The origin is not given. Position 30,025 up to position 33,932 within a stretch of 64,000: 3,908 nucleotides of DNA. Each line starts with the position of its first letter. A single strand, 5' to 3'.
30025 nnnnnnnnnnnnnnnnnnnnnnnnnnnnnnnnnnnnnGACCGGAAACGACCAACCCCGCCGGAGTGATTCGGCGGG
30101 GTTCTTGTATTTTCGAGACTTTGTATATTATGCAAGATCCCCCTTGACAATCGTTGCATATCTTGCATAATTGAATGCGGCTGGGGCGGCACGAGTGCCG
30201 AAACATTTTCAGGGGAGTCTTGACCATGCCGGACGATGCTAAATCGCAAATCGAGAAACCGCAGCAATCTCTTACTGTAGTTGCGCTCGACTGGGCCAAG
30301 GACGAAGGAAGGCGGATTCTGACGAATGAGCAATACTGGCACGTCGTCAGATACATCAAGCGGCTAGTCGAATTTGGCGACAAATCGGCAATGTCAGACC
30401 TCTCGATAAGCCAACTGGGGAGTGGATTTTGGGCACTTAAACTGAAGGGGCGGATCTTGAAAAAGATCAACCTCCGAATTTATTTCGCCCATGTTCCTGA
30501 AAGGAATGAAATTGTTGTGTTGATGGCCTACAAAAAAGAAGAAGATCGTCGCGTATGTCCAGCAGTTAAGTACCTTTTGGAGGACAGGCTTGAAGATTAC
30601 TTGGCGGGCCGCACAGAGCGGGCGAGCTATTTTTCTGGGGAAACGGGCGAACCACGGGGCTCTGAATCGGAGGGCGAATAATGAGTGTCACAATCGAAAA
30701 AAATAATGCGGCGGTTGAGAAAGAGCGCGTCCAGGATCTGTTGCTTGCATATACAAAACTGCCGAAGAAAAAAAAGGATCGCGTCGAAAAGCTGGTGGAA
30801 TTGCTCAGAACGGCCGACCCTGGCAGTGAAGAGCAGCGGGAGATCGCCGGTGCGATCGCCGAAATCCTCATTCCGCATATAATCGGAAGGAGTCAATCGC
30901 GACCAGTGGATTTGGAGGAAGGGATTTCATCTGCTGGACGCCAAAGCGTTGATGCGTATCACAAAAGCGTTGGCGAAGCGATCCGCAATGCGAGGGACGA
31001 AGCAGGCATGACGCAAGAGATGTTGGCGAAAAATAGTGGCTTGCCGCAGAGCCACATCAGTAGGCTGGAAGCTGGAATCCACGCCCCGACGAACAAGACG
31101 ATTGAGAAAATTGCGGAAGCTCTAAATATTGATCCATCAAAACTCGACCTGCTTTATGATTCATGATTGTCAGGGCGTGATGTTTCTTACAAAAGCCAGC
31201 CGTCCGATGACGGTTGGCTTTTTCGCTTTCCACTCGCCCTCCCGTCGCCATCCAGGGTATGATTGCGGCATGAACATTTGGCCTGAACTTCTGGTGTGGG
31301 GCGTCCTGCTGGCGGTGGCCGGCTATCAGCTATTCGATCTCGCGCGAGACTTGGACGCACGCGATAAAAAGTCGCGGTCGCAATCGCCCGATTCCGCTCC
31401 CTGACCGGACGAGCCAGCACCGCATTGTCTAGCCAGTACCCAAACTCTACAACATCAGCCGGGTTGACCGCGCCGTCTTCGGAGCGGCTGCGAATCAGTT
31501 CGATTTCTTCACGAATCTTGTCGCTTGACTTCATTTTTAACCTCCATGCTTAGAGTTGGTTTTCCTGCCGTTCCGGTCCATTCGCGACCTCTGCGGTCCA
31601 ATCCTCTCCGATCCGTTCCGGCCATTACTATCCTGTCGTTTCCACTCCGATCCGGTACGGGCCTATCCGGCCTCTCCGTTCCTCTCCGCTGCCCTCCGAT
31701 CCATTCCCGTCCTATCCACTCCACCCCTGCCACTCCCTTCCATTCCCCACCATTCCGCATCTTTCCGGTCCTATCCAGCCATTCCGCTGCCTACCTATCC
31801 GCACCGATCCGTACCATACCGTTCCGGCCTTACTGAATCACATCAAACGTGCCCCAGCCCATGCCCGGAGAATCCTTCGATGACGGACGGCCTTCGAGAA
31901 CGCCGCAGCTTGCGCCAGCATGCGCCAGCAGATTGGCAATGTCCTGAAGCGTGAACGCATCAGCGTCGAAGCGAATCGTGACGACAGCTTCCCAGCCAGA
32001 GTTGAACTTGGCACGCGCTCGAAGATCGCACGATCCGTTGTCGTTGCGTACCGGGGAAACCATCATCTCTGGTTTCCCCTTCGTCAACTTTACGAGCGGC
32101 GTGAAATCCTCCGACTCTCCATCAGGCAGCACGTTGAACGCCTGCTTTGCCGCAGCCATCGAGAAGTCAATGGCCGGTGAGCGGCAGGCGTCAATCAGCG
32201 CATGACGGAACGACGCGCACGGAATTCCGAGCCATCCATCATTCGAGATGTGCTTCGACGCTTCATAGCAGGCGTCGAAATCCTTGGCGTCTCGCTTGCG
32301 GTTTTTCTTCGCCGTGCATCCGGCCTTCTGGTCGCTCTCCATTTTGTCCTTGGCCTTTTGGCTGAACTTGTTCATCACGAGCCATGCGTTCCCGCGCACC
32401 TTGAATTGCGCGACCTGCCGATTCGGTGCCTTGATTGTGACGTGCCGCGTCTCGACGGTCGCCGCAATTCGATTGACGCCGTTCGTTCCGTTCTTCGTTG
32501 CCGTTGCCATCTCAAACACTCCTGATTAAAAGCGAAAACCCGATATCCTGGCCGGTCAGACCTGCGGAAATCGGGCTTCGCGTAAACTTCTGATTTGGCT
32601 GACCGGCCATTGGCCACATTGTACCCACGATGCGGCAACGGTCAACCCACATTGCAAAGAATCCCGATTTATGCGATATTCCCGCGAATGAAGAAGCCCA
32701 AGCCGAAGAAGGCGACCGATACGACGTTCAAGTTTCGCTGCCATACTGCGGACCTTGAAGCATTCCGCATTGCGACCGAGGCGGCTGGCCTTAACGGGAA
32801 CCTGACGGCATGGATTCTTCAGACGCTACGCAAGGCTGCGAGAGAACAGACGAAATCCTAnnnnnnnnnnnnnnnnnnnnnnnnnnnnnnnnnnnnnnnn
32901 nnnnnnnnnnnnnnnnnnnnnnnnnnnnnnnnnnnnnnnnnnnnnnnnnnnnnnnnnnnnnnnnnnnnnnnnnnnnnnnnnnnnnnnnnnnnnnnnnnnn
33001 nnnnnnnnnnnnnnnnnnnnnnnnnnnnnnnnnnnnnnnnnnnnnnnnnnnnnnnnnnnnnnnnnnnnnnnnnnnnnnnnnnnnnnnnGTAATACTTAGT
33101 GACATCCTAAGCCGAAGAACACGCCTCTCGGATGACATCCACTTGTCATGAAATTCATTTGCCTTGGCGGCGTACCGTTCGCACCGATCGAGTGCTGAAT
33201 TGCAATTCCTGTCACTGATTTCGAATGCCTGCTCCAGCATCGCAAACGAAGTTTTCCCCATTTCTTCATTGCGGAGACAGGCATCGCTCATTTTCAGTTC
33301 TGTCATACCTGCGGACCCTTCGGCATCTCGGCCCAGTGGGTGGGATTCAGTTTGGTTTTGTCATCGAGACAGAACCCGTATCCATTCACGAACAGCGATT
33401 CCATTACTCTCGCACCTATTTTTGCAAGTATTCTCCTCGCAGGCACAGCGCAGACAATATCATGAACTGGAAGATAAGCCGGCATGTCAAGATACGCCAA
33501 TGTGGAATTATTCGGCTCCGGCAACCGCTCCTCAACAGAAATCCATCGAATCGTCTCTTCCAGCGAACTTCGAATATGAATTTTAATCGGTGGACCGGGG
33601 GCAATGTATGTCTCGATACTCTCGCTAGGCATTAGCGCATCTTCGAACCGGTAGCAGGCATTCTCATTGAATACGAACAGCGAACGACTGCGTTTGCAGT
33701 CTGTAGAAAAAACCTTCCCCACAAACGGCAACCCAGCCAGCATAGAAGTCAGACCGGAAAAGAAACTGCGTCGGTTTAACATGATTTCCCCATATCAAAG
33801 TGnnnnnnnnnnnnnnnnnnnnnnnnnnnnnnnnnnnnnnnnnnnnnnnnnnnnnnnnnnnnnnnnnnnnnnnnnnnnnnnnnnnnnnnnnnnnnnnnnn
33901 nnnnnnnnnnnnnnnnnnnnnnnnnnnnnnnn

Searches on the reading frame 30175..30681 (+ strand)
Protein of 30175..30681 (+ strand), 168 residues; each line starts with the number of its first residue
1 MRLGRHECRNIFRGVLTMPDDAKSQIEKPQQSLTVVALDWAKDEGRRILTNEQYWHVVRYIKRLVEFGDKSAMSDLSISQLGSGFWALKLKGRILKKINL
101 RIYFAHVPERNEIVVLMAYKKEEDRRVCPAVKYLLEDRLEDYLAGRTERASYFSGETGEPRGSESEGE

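Call 3: search_protein_families(library=pfam, proteins=[window:30175-30681:+], max_evalue=1)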
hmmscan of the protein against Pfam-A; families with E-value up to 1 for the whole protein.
window:30175-30681:+ (168 aa): 1 family
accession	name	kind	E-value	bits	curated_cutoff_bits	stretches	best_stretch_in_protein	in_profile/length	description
PF05973.20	Gp49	-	0.09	13.3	23.9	1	51-123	8-74/90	Phage derived protein Gp49-like (DUF891)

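Call 4: search_protein_families(library=ncbifam, proteins=[window:30175-30681:+], max_evalue=1)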
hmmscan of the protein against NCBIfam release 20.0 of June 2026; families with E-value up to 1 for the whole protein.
window:30175-30681:+ (168 aa): 0 families

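Call 32: search_protein_families(library=phrogs, proteins=[window:30175-30681:+], max_evalue=0.01)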
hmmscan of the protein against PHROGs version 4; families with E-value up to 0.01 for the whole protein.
window:30175-30681:+ (168 aa): 1 family
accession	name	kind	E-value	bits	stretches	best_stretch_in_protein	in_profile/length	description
phrog_5869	-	unknown function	4.1e-05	24.7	1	34-126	3-88/110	-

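Call 59: search_protein_families(library=padloc, proteins=[window:30175-30681:+], max_evalue=0.01)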
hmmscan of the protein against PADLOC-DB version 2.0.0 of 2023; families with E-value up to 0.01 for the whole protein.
window:30175-30681:+ (168 aa): 0 families

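Call 96: search_solved_structures(query=window:30226-30681:+, max_evalue=10, show_alignments=1)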
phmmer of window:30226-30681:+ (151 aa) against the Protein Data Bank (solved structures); distinct sequences matched with E-value up to 10: 1.
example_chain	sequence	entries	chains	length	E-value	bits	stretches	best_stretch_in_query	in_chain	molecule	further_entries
9atx_A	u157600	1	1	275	0.062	16.4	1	30-101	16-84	Capsule synthesis positive regulator AcpB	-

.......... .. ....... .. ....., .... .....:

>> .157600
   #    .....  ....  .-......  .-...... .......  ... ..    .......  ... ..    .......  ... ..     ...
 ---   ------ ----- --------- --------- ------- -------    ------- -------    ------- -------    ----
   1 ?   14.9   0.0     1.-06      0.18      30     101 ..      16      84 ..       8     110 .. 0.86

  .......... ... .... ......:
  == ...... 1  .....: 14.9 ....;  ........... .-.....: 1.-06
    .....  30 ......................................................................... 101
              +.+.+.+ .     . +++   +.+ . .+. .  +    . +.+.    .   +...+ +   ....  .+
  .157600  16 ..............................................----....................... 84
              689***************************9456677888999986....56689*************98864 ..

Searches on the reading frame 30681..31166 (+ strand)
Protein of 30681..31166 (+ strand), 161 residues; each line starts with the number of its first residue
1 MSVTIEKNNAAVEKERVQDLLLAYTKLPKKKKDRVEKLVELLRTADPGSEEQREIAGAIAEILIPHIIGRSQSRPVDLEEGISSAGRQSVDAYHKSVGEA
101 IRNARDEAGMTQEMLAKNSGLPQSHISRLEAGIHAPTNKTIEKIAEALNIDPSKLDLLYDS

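Call 3: search_protein_families(library=pfam, proteins=[window:30681-31166:+], max_evalue=1)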
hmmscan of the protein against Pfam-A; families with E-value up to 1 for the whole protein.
window:30681-31166:+ (161 aa): 10 families
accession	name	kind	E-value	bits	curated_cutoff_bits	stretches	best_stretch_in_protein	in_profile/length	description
PF01381.28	HTH_3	-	1.1e-17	64.2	23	1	101-155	1-55/55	Helix-turn-helix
PF13560.12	HTH_31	-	2.7e-12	47.2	27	1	98-158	3-64/64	Helix-turn-helix domain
PF12844.13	HTH_19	-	1e-09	38.6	30.2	1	98-158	1-61/64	Helix-turn-helix domain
PF13443.12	HTH_26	-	1.1e-06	29.2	22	1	101-153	2-55/63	Cro/C1-type HTH DNA-binding domain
PF13413.12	HTH_25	-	3.8e-05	23.9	24.6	1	101-154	2-61/62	Helix-turn-helix domain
PF04545.22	Sigma70_r4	-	0.0017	18.3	24.1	1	105-131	16-42/50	Sigma-70, region 4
PF13744.12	HTH_37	-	0.034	14.4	27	1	98-131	20-53/80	Helix-turn-helix domain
PF12925.12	APP_E2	-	0.034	14.3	22.2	0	18-108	24-114/190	E2 domain of amyloid precursor protein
PF01765.24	RRF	-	0.036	14.4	29.7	1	92-149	100-157/164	Ribosome recycling factor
PF09339.16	HTH_IclR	-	0.092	13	22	1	105-129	14-38/52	IclR helix-turn-helix domain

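Call 4: search_protein_families(library=ncbifam, proteins=[window:30681-31166:+], max_evalue=1)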
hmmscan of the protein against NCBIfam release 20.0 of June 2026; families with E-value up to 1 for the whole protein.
window:30681-31166:+ (161 aa): 21 families
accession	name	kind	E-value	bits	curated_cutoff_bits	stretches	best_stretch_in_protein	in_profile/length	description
NF041951.1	phage_RstR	subfamily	9.3e-10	38.7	80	1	97-150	3-56/108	RstR family transcriptional repressor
TIGR03070.1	couple_hipB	subfamily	6.6e-09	35.6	71.65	1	97-150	3-56/58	type II toxin-antitoxin system Y4mF family antitoxin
NF006015.0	PRK08154.1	subfamily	1e-08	34.7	204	1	84-153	18-87/314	anaerobic benzoate catabolism transcriptional regulator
TIGR00270.2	TIGR00270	equivalog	1.3e-08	34.8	110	1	98-150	77-129/159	multiprotein bridging factor aMBF1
NF047948.1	male_kill_WMK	equivalog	5.2e-06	26.1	300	1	13-155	80-221/300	WO male-killing family protein Wmk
NF007257.0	PRK09706.1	subfamily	6.9e-06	25.9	101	1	95-153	4-62/135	transcriptional repressor DicA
NF010465.0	PRK13890.1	equivalog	7.6e-06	26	96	1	104-150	13-59/121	conjugal transfer protein TrbA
NF046032.1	TransRegSlrRBacil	equivalog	3.6e-05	23.9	250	1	97-154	2-60/149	HTH-type transcriptional regulator SlrR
TIGR03830.1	CxxCG_CxxCG_HTH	subfamily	7.8e-05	22.5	61.8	1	95-156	64-124/127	type II TA system antitoxin MqsA family protein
NF007271.0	PRK09726.1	equivalog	0.00034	20.5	79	1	99-150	15-66/88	type II toxin-antitoxin system antitoxin HipB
NF007408.0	PRK09943.1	equivalog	0.00056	19.5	211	1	95-150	6-61/185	HTH-type transcriptional regulator PuuR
NF038139.1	Reg_Aceta_RamB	equivalog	0.0009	18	700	1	97-153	3-59/465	acetate metabolism transcriptional regulator RamB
NF041493.1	MobT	equivalog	0.0032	16.3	600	1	102-160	2-62/383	MobT family relaxase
NF058600.1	TransRegSco1979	equivalog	0.0067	15.5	350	1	97-151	9-63/280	Sco1979 family transcriptional regulator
NF002773.0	PRK02866.1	subfamily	0.0094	16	150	1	95-158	4-67/147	cyanase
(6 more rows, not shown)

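Call 32: search_protein_families(library=phrogs, proteins=[window:30681-31166:+], max_evalue=0.01)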
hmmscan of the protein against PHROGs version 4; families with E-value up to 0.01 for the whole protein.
window:30681-31166:+ (161 aa): 35 families (the best 25 are shown)
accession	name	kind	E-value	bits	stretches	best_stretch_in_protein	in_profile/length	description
phrog_2967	-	transcription regulation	6.8e-13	49.7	1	90-160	4-74/225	transcriptional regulator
phrog_1373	-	transcription regulation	7.1e-13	49.9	1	93-151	60-118/166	transcriptional regulator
phrog_8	-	transcription regulation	1.4e-12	48.8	1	33-155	119-215/346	transcriptional regulator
phrog_4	-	transcription regulation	1.9e-12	47.9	1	95-156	135-192/400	transcriptional repressor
phrog_3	-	transcription regulation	2.7e-11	44.9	1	89-155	81-145/430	transcriptional repressor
phrog_5823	-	transcription regulation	5.5e-11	43.2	1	94-155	4-66/404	transcriptional regulator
phrog_7241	-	transcription regulation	1.4e-10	42.3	1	100-156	65-121/122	transcriptional regulator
phrog_2439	-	transcription regulation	1.4e-10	41.6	1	97-152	8-63/367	transcriptional regulator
phrog_4583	-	transcription regulation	3.6e-09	37.5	1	93-155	7-69/81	transcriptional repressor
phrog_2328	-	transcription regulation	1.2e-07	32.6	1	95-152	14-71/128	transcriptional repressor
phrog_4836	-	transcription regulation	4e-06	27.5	1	87-153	66-132/194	CII-like regulator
phrog_9908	-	DNA, RNA and nucleotide metabolism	5.2e-06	26.8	1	97-152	14-70/282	DNA binding protein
phrog_6831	-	transcription regulation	7.7e-06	26.8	1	107-135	16-44/68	transcriptional regulator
phrog_13326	-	unknown function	2.1e-05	25.7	1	111-160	9-56/151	-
phrog_32768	-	unknown function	2.1e-05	24.4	1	94-151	7-65/446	-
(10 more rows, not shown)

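Call 59: search_protein_families(library=padloc, proteins=[window:30681-31166:+], max_evalue=0.01)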
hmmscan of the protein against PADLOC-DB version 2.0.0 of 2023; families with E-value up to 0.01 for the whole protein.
window:30681-31166:+ (161 aa): 24 families
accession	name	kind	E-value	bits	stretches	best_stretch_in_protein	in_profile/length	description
PDLC02926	HTH_VI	-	3.3e-14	50.9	1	97-158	2-63/92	-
PDLC04142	capH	-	2.6e-09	36.1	1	95-154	5-64/103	capH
PDLC03953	RmrA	-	1.5e-08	32.3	1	95-150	4-59/373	-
PDLC03949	RmrA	-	5.7e-08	30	1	101-151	7-57/363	-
PDLC03665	Control_protein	-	1.1e-07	30.1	1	98-155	10-68/77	control protein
PDLC03946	RmrA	-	3.5e-07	27.3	1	101-150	7-56/357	-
PDLC04775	PDC-M69A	-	1.6e-06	26.6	1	93-155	4-66/113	-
PDLC03948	RmrA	-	1.8e-06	25.1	1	97-152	9-64/397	-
PDLC03664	Control_protein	-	2.1e-06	26.1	1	97-155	14-72/74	control protein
PDLC03954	RmrA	-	2.4e-06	24.7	1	95-152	9-66/380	-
PDLC03951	RmrA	-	2.5e-06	24.7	1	99-151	11-63/400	-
PDLC03947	RmrA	-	5.9e-06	23.3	1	93-150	8-65/383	-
PDLC03952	RmrA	-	1.8e-05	21.8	1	93-149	19-75/395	-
PDLC04758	PDC-M64B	-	3.1e-05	22.4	1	97-151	31-85/123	-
PDLC03668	Control_protein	-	3.2e-05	22.4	1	99-150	11-62/79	control protein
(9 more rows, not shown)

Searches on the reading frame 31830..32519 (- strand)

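Call 32: search_protein_families(library=phrogs, proteins=[window:31830-32519:-], max_evalue=0.01)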
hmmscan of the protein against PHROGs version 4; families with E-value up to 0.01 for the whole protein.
window:31830-32519:- (229 aa): 1 family
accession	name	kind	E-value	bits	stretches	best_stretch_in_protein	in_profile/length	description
phrog_4652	-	unknown function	5.1e-11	43.7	1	38-227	7-189/194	-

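Call 33: search_protein_families(library=pfam, proteins=[window:31830-32519:-], max_evalue=0.1)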
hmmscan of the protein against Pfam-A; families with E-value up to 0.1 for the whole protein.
window:31830-32519:- (229 aa): 1 family
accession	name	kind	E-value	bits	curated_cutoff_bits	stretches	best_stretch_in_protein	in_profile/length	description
PF13763.11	DUF4167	-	0.024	15.3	25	1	31-64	21-54/78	Domain of unknown function (DUF4167)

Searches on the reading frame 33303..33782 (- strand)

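Call 32: search_protein_families(library=phrogs, proteins=[window:33303-33782:-], max_evalue=0.01)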
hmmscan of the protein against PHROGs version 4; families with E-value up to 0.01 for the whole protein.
window:33303-33782:- (159 aa): 2 families
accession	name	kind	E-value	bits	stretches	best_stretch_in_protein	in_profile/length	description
phrog_924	-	unknown function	3.8e-08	34.3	1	73-159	85-152/267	-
phrog_7704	-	unknown function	1.3e-06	29.4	1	79-158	108-170/173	-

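Call 33: search_protein_families(library=pfam, proteins=[window:33303-33782:-], max_evalue=0.1)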
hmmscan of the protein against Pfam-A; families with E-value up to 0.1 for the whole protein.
window:33303-33782:- (159 aa): 1 family
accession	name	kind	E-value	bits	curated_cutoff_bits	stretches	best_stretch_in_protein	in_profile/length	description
PF04448.17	DUF551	-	2.4e-08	35.1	22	1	80-158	2-68/68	Protein of unknown function (DUF551)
